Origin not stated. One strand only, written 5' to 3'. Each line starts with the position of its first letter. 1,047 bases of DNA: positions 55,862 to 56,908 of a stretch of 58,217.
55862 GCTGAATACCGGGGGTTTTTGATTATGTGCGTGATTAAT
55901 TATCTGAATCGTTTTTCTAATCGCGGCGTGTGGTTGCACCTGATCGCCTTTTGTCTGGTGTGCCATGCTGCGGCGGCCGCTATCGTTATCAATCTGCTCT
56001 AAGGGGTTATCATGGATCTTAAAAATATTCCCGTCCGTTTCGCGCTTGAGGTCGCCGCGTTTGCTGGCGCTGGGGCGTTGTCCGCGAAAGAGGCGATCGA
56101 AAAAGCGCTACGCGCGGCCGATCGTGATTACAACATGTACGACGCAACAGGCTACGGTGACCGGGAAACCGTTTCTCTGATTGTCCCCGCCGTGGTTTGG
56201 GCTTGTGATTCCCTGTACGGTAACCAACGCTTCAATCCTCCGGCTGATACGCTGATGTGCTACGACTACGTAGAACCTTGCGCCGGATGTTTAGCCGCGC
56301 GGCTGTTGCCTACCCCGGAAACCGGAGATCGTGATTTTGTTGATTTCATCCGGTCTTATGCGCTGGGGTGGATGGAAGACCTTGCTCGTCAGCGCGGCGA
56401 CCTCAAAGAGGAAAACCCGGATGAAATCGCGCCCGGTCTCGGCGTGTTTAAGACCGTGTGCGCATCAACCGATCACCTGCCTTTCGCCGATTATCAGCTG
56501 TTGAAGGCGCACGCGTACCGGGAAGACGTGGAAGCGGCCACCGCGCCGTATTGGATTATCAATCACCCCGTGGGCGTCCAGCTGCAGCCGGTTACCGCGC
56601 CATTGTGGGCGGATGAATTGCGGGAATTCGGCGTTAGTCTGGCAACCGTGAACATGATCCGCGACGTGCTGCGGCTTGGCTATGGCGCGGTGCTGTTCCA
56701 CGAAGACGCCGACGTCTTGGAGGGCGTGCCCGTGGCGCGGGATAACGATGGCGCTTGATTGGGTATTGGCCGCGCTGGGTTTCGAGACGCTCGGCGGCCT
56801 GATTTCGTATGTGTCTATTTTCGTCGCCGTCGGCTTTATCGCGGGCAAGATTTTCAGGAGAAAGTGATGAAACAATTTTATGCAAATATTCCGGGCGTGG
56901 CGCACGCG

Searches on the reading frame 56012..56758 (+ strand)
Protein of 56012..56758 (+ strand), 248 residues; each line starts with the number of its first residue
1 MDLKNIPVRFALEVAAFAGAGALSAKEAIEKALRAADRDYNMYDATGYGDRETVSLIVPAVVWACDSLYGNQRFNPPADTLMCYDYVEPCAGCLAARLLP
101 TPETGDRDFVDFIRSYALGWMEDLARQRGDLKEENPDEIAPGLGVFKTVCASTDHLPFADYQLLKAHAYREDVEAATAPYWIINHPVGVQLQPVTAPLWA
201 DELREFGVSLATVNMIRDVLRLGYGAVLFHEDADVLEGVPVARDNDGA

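Call 19: search_protein_families(library=pfam, max_evalue=0.01, proteins=[window:56012-56758:+])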
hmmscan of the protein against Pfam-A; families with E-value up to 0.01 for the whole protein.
window:56012-56758:+ (248 aa): 1 family
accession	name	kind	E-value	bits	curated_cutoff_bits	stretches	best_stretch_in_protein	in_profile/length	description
PF19419.5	DUF5983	-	6.3e-11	42.9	27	1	149-242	2-88/90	Family of unknown function (DUF5983) C-terminal domain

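Call 40: search_protein_families(library=phrogs, max_evalue=0.001, proteins=[window:56012-56758:+])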
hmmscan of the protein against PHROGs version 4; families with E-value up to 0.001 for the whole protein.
window:56012-56758:+ (248 aa): 1 family
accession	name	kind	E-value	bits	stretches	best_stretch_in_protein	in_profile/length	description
phrog_5003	-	unknown function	1.4e-09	39.2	1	145-240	7-101/105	-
